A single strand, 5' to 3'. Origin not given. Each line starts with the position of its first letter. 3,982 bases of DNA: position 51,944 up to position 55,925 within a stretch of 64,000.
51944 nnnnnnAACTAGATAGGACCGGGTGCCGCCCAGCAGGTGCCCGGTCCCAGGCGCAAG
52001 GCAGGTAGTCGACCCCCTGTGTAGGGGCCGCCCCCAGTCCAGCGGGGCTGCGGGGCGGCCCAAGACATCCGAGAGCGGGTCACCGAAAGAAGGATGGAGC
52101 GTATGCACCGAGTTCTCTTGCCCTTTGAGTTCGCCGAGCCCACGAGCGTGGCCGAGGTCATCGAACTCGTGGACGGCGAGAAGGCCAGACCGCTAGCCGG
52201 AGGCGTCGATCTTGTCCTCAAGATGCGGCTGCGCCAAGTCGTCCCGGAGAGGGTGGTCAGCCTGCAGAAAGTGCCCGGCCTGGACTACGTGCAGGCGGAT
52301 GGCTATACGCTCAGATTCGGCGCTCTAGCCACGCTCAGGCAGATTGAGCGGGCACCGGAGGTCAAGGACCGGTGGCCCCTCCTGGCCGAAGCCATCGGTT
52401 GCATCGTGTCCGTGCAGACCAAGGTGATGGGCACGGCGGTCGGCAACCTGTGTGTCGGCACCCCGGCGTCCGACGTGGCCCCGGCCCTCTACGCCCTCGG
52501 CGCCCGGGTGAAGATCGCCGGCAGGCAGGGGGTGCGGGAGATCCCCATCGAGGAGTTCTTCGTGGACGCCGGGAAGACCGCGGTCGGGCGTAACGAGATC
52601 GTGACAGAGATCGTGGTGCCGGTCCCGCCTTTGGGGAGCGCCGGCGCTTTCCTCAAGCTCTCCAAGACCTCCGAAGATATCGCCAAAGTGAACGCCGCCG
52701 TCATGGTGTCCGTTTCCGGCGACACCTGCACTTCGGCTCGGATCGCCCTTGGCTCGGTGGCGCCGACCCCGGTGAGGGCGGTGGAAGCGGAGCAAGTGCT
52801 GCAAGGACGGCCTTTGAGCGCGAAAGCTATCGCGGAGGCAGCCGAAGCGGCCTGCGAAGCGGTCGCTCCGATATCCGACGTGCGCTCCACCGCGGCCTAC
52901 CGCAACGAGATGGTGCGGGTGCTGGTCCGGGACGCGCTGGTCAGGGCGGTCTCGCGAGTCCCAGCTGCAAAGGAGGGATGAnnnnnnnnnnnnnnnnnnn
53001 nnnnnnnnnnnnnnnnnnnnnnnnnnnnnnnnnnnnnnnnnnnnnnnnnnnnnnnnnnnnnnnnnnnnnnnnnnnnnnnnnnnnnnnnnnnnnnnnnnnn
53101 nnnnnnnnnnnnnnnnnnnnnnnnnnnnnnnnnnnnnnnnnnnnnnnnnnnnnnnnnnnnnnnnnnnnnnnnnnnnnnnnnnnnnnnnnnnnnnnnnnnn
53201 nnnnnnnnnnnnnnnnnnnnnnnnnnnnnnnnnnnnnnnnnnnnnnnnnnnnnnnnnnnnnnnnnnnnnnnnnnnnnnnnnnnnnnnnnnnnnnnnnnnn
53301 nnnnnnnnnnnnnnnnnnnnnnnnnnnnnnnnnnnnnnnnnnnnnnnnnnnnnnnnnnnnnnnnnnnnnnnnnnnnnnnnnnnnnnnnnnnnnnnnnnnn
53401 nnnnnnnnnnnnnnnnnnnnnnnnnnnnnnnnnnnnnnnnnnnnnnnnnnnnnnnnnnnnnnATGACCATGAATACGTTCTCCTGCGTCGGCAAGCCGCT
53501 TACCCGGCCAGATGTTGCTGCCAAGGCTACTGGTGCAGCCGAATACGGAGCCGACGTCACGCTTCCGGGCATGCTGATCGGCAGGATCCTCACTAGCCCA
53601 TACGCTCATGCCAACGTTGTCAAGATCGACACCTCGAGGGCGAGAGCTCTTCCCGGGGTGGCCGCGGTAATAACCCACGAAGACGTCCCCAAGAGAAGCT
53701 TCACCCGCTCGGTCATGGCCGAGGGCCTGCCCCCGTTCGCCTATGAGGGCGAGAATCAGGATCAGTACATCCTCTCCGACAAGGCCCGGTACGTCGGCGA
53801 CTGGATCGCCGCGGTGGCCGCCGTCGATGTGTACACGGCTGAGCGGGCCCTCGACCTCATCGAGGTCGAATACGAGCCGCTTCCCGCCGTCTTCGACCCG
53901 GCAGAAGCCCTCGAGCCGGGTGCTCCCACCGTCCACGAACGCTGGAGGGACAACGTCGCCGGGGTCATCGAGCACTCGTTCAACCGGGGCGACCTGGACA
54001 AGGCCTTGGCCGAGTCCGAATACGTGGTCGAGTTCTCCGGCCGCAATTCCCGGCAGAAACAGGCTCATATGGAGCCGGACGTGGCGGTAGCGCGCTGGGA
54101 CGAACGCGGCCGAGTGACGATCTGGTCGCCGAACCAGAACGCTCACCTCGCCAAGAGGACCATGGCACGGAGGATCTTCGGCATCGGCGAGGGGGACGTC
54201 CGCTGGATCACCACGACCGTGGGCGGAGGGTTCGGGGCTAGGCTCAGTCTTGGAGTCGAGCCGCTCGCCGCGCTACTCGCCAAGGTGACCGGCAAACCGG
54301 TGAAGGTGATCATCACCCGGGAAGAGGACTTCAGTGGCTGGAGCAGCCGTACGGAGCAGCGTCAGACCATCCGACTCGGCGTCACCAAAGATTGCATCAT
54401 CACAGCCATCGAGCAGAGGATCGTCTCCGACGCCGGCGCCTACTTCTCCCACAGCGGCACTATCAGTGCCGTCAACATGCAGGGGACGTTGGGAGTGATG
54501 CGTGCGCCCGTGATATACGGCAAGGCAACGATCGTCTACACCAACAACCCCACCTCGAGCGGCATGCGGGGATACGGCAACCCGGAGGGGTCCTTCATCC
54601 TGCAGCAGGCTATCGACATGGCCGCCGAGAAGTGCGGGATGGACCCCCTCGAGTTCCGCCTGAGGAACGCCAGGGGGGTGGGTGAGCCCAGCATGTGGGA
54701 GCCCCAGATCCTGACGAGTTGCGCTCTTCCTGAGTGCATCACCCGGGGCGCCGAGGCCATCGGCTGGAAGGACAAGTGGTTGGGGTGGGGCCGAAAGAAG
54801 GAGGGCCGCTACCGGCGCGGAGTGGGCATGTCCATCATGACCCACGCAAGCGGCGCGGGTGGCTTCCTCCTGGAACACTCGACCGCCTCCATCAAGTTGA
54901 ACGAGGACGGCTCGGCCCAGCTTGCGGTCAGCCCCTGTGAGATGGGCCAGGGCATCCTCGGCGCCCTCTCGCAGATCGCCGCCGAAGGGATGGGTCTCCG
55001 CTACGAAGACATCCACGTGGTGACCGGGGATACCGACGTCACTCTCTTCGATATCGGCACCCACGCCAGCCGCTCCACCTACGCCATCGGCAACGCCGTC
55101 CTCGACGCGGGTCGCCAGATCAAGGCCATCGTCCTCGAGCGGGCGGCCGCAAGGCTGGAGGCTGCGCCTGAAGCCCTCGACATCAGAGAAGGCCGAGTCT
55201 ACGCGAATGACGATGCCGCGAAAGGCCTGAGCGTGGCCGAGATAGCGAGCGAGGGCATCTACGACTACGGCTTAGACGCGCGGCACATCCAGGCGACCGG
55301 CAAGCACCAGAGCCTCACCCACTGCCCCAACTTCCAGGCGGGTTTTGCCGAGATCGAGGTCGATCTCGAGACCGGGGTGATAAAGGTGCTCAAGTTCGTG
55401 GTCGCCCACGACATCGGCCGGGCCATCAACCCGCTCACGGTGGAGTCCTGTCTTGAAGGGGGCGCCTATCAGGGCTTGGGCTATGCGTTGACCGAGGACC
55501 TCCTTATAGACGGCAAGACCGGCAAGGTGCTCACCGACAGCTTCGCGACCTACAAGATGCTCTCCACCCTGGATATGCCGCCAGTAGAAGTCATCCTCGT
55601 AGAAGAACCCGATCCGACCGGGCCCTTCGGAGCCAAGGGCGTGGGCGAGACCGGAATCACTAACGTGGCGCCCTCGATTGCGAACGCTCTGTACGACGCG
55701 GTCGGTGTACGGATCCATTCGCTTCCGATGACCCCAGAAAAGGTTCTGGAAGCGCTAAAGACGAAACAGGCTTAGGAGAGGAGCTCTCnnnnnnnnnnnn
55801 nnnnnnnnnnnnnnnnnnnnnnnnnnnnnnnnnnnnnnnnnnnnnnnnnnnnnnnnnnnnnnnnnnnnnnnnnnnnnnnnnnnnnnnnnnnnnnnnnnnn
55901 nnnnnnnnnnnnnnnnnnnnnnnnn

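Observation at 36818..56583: Two paralogous modules (MBL - SBP - molybdoenzyme - TatD) carrying different molybdoenzyme families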

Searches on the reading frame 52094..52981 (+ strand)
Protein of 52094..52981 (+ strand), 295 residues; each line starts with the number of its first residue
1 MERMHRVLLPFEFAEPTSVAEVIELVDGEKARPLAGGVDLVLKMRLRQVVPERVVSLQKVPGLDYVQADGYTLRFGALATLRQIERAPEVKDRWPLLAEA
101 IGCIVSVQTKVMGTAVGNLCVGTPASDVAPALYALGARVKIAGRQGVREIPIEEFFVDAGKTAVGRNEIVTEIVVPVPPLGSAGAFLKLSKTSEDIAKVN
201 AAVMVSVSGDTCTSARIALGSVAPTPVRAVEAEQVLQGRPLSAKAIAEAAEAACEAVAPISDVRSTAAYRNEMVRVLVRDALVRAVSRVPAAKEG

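Call 6: search_protein_families(library=pfam, proteins=[window:52094-52981:+])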
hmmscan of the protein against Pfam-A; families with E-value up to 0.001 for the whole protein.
window:52094-52981:+ (295 aa): 2 families
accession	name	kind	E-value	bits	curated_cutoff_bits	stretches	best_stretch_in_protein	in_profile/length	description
PF00941.27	FAD_binding_5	-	6.2e-43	147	27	1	10-177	2-169/170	FAD binding domain in molybdopterin dehydrogenase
PF03450.22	CO_deh_flav_C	-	4.4e-28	97.8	25.5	1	186-283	3-100/102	CO dehydrogenase flavoprotein C-terminal domain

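Call 29: search_protein_families(library=ncbifam, proteins=[window:52094-52981:+], max_evalue=0.00001)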
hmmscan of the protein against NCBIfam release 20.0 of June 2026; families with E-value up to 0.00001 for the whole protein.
window:52094-52981:+ (295 aa): 8 families
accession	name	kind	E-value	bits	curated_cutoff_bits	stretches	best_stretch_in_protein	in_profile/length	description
NF041019.1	glyceraldDH_beta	equivalog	5.8e-62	209.4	350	1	11-284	6-279/280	glyceraldehyde dehydrogenase subunit beta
NF043083.1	XdhB_XDHase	equivalog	9.7e-56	189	310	1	13-288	7-286/289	xanthine dehydrogenase subunit XdhB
NF007427.0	PRK09971.1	equivalog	3e-51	174.4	287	1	13-288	7-286/292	xanthine dehydrogenase FAD-binding subunit XdhB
TIGR02963.1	xanthine_xdhA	equivalog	1.3e-50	172.4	467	1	13-279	195-462/468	xanthine dehydrogenase small subunit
TIGR03195.1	4hydrxCoA_B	equivalog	2.3e-34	119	404.55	2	126-279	159-313/321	4-hydroxybenzoyl-CoA reductase subunit beta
TIGR03199.1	pucC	equivalog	2.9e-18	66.1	306.05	1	16-273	1-257/264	xanthine dehydrogenase subunit C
TIGR03312.1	Se_sel_red_FAD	hypoth_equivalog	9.4e-16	57.8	241.5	1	13-284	4-249/257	molybdopterin-dependent oxidoreductase FAD-binding subunit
TIGR02969.1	mam_aldehyde_ox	subfamily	4.8e-06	24.3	1912.3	1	92-257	328-497/1330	aldehyde oxidase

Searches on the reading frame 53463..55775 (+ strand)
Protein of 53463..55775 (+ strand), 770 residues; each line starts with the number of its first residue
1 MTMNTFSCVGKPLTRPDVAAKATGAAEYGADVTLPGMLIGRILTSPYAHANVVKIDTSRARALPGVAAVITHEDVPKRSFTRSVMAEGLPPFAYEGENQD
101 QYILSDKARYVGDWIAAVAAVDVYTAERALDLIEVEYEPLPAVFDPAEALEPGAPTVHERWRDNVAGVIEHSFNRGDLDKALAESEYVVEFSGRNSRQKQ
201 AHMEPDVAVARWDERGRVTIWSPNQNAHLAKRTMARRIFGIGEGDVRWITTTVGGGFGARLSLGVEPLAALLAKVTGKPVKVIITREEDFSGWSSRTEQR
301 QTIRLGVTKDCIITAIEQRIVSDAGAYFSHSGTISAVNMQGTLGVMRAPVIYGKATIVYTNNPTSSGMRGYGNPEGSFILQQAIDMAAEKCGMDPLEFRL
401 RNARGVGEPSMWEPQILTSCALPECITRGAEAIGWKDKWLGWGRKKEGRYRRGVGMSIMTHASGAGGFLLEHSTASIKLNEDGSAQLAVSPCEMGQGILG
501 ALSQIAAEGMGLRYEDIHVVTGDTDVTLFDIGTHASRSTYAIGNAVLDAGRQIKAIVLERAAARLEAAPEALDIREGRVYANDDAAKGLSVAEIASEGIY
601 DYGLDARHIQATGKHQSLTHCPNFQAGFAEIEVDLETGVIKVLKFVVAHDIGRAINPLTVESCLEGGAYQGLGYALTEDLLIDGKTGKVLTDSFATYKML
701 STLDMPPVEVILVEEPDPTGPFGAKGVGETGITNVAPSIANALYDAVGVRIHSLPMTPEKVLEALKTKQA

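Call 6: search_protein_families(library=pfam, proteins=[window:53463-55775:+])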
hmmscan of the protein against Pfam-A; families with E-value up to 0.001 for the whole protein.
window:53463-55775:+ (770 aa): 3 families
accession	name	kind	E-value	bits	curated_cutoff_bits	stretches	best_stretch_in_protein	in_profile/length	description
PF20256.3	MoCoBD_2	-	8.1e-71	239.2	27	1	430-706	3-283/283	Molybdopterin cofactor-binding domain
PF02738.23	MoCoBD_1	-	1.8e-67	227.5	27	1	158-403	2-244/244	Molybdopterin cofactor-binding domain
PF01315.27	Ald_Xan_dh_C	-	3.2e-28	98.7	31.3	1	23-141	1-110/110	Aldehyde oxidase and xanthine dehydrogenase, a/b hammerhead domain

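Call 26: search_solved_structures(query=window:53463-55775:+, max_evalue=1e-30)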
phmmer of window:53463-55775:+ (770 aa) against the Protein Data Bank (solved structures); distinct sequences matched with E-value up to 1e-30: 42.
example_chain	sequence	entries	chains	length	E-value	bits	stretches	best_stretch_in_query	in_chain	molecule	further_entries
1rm6_A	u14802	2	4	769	2.1e-105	356.6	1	15-770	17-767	4-hydroxybenzoyl-CoA reductase alpha subunit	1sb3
7dqx_A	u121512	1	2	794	2e-86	293.9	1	8-763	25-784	6-hydroxypseudooxynicotine dehydrogenase complex subunit gamma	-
8uem_A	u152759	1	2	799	3.9e-85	289.6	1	22-767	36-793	Carbon monoxide dehydrogenase (Large chain), CoxL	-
1t3q_B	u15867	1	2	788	8.7e-75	255.4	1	9-766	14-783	quinoline 2-oxidoreductase large subunit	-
1zxi_B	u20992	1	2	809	1.6e-72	247.9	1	23-747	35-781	Carbon monoxide dehydrogenase large chain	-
1n5w_B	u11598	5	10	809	2.3e-72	247.4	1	23-747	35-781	Carbon monoxide dehydrogenase large chain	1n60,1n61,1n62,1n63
1sij_A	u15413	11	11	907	5.6e-70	239.5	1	10-549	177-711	Aldehyde oxidoreductase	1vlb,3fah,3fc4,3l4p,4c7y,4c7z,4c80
1dgj_A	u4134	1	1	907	1e-67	232.1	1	10-549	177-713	ALDEHYDE OXIDOREDUCTASE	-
4zoh_A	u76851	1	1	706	1e-63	218.8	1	99-760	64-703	Putative oxidoreductase molybdopterin-binding subunit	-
5g5h_C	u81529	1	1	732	1.5e-63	218.3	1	6-765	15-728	Aldehyde oxidoreductase molybdenum-binding subunit PaoC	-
5g5g_C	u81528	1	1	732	2.1e-63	217.8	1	6-765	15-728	PUTATIVE XANTHINE DEHYDROGENASE YAGS FAD-BINDING SUBUNIT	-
5y6q_C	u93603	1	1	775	3.2e-61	210.5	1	9-762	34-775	Aldehyde oxidase large subunit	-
1ffu_B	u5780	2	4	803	6.8e-61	209.5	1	14-766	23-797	CUTL, MOLYBDOPROTEIN OF CARBON MONOXIDE DEHYDROGENASE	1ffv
3hrd_A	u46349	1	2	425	3.8e-58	200.4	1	6-429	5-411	Nicotinate dehydrogenase large molybdopterin subunit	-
3hrd_B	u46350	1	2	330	2.9e-54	187.5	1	451-768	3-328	Nicotinate dehydrogenase medium molybdopterin subunit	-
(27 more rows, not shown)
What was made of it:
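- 52094..55775 (+): CoxM-CoxS-CoxL: a three-subunit XDH-family molybdenum hydroxylase (not a CO dehydrogenase). The best PDB match is 4-hydroxybenzoyl-CoA reductase 1rm6, 2e-105 (call 26).
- Closest known: 4-hydroxybenzoyl-CoA reductase. Same: It is the best solved-structure match of CoxL (2e-105, call 26), and the subunit organisation is the same.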

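Call 29: search_protein_families(library=ncbifam, proteins=[window:53463-55775:+], max_evalue=0.00001)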
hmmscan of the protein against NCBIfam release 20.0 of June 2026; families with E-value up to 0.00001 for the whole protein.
window:53463-55775:+ (770 aa): 13 families
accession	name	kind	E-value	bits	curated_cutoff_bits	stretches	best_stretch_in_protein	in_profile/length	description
NF043082.1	XdhA_XDHase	equivalog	2e-190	634.6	780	1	9-769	1-756/758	xanthine dehydrogenase subunit XdhA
NF007426.0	PRK09970.1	equivalog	2.1e-177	591.6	916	1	7-767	4-757/761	xanthine dehydrogenase molybdenum-binding subunit XdhA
TIGR03194.1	4hydrxCoA_A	equivalog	1.6e-165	552.5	994.55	1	17-765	5-746/746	4-hydroxybenzoyl-CoA reductase subunit alpha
TIGR03196.1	pucD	equivalog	3.1e-128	429.3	783.65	1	9-761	3-754/763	xanthine dehydrogenase subunit D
NF041018.1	glyceraldDH_alpha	equivalog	3.5e-123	412.6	790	1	8-762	2-741/741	glyceraldehyde dehydrogenase subunit alpha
NF045668.1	pterin_aldehy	equivalog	8.9e-106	354.9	1100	1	8-766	174-905/905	molybdopterin-dependent aldehyde oxidoreductase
NF040766.1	CODH_aero_grp5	exception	3.8e-103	346.1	950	2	7-612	3-609/785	aerobic carbon-monoxide dehydrogenase large subunit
NF041671.1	peri_hyde_PaoC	equivalog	1.1e-102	344.7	1180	1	5-767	14-733/735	aldehyde oxidoreductase molybdenum-binding subunit PaoC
TIGR03311.1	Se_dep_XDH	equivalog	4.4e-102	342.6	830.45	2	7-566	160-687/848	selenium-dependent xanthine dehydrogenase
TIGR03313.1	Se_sel_red_Mo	hypoth_equivalog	1.7e-98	330.5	1101.9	2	162-766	350-950/951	molybdopterin-dependent oxidoreductase Mo/Fe-S-binding subunit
TIGR02416.1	CO_dehy_Mo_lg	equivalog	2.5e-89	300.4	991.15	1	23-763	7-769/770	aerobic carbon-monoxide dehydrogenase large subunit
TIGR02965.1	xanthine_xdhB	equivalog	9.8e-68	229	849.5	1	20-766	12-755/758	xanthine dehydrogenase molybdopterin binding subunit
TIGR02969.1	mam_aldehyde_ox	subfamily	1.1e-33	115.9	1912.3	1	8-748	575-1280/1330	aldehyde oxidase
